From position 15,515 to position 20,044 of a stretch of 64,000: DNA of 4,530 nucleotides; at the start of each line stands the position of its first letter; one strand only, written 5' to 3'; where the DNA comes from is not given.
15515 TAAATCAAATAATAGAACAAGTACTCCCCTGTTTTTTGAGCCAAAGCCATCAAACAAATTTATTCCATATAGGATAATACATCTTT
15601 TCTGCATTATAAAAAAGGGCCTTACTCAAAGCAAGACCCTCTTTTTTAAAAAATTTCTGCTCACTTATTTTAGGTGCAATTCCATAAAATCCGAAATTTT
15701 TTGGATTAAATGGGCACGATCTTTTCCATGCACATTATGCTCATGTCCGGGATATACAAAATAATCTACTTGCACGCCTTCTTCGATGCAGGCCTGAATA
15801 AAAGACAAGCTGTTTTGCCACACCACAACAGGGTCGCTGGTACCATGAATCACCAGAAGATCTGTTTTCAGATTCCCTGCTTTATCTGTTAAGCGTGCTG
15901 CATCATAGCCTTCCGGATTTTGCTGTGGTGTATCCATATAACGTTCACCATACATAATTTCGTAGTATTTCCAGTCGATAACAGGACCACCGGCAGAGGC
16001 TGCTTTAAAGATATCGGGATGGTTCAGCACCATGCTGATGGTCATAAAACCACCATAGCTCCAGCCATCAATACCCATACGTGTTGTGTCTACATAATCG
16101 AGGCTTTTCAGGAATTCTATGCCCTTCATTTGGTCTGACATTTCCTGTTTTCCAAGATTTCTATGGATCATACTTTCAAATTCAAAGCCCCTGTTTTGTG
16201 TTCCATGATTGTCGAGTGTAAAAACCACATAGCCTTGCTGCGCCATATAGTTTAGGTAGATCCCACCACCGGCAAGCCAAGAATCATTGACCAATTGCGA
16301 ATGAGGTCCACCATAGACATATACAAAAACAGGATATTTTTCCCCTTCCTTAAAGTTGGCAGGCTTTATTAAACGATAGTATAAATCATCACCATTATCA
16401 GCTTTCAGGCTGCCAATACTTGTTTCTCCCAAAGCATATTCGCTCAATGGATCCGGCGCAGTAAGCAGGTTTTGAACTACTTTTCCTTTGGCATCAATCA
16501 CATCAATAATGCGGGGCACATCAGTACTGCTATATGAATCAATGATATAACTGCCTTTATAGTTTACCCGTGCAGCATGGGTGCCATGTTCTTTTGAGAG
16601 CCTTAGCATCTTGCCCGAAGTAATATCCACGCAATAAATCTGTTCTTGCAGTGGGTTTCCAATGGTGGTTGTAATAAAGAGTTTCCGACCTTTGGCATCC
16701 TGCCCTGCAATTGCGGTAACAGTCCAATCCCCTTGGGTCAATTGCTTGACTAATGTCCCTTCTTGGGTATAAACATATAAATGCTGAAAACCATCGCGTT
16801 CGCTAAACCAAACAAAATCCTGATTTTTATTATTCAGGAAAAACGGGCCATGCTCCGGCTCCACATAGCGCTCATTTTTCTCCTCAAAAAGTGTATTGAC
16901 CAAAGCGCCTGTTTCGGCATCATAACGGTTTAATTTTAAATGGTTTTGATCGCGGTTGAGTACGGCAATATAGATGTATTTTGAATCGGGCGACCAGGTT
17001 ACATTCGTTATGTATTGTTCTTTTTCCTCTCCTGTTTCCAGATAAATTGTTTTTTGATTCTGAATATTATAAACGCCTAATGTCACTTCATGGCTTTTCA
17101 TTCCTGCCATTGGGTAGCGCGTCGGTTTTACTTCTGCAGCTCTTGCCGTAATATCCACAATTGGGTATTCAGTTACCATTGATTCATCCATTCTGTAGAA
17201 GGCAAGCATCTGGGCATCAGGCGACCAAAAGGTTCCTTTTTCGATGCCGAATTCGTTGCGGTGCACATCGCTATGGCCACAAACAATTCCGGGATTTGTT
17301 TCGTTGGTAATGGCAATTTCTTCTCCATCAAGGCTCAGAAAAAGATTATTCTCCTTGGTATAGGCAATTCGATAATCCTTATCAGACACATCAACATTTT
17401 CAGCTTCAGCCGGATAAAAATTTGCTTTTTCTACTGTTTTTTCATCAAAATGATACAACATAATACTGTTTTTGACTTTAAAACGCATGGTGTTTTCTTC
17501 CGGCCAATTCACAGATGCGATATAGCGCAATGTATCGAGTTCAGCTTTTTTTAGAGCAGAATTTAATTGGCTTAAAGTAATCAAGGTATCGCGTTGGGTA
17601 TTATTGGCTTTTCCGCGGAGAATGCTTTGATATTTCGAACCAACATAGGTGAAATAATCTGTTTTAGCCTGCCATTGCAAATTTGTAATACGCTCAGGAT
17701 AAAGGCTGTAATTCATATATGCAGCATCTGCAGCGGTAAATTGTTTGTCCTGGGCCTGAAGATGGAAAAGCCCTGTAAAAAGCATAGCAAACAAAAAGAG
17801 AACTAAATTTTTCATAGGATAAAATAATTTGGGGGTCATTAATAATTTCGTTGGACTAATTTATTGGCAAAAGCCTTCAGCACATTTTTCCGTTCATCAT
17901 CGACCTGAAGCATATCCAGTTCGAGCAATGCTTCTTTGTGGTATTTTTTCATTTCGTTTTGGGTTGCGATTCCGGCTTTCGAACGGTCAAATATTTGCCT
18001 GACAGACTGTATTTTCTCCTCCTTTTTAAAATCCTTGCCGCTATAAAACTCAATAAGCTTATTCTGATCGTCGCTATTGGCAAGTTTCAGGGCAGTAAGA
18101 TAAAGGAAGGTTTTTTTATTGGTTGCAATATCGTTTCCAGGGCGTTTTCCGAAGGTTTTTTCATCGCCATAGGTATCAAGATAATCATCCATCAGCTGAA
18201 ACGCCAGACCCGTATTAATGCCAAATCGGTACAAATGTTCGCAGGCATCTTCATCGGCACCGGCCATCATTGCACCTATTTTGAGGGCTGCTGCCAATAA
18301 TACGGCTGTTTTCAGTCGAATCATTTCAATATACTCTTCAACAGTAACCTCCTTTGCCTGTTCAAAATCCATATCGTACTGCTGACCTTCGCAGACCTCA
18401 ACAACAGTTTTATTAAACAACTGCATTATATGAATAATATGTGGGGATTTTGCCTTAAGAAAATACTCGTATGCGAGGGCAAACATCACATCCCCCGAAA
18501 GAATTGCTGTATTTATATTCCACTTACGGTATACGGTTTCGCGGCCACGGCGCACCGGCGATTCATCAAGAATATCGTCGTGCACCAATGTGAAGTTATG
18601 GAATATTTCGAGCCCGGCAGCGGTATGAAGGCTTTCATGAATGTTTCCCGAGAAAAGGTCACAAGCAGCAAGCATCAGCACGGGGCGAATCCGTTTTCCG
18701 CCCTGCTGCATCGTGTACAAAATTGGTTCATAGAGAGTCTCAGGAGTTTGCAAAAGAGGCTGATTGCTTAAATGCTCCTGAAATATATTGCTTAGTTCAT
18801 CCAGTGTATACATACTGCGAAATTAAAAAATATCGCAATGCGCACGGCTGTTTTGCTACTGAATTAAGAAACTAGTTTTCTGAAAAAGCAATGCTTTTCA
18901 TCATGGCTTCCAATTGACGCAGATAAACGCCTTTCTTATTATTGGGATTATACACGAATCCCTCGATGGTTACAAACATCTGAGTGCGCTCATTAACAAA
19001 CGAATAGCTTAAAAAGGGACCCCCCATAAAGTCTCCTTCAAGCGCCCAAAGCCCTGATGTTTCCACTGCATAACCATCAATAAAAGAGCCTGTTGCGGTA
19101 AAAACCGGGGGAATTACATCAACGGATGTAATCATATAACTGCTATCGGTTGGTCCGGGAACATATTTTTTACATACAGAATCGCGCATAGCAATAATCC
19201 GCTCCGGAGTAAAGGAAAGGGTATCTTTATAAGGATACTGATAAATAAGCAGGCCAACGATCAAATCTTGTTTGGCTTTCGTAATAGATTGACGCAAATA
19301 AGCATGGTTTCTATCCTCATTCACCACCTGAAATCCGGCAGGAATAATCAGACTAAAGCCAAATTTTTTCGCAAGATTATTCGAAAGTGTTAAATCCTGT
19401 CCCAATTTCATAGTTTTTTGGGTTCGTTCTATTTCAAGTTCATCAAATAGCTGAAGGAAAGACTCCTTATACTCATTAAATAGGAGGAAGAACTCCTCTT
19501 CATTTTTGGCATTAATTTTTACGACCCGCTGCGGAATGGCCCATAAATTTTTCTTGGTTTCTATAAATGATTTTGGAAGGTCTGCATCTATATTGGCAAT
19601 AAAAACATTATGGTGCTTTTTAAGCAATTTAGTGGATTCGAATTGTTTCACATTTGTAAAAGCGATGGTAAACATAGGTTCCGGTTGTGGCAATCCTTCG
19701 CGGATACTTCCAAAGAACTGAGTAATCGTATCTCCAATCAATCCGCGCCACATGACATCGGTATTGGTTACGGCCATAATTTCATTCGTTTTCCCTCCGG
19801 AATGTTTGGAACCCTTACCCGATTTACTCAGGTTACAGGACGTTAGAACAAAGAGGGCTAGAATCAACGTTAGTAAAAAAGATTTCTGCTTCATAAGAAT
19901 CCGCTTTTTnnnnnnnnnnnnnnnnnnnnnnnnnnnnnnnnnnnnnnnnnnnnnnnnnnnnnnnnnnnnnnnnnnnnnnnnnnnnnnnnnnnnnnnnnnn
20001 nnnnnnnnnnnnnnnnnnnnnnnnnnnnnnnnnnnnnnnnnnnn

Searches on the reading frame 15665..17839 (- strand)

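Call 71: search_protein_families(library=pfam, proteins=[window:15665-17839:-], max_evalue=0.00001)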
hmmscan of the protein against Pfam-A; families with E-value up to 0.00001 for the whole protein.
window:15665-17839:- (724 aa): 6 families
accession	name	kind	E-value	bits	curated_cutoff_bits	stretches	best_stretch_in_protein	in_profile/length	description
PF00930.27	DPPIV_N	-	5.5e-83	279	22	1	115-442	14-353/354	Dipeptidyl peptidase IV (DPP IV) N-terminal region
PF00326.27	Peptidase_S9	-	1.1e-50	172.6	22.6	1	530-723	8-210/213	Prolyl oligopeptidase family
PF02129.25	Peptidase_S15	-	6.6e-08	33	23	1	483-627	2-137/262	X-Pro dipeptidyl-peptidase (S15 family)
PF12146.15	Hydrolase_4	-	2.8e-07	30.5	27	0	648-704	181-235/239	Serine aminopeptidase, S33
PF01738.24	DLH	-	1.1e-06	28.8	21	1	532-702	37-187/217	Dienelactone hydrolase family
PF07676.18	PD40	-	3e-06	27.5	20.9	0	195-216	6-27/38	WD40-like Beta Propeller Repeat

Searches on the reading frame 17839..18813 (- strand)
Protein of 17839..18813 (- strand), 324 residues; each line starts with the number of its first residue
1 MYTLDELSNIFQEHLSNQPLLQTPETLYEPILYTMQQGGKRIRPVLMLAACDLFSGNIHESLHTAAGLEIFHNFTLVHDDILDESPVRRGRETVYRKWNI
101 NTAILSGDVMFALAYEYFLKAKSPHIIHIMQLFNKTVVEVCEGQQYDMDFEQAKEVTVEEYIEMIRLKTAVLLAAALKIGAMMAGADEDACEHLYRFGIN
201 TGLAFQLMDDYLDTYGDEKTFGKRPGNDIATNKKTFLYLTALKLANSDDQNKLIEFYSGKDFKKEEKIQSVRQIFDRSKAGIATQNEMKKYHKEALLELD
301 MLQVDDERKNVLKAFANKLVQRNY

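Call 54: search_protein_families(library=pfam, proteins=[window:17839-18813:-], max_evalue=0.00001)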
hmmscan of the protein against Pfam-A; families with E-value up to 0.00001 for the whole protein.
window:17839-18813:- (324 aa): 1 family
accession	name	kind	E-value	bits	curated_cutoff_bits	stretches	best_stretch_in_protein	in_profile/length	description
PF00348.22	polyprenyl_synt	-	3e-78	263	27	1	25-273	2-249/251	Polyprenyl synthetase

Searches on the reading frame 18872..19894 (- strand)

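Call 54: search_protein_families(library=pfam, proteins=[window:18872-19894:-], max_evalue=0.00001)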
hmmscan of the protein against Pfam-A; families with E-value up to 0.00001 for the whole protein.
window:18872-19894:- (340 aa): 1 family
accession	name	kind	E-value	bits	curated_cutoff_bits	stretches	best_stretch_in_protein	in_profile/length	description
PF16125.10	DUF4837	-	3.2e-75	253.3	25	1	32-334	1-295/295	Domain of unknown function (DUF4837)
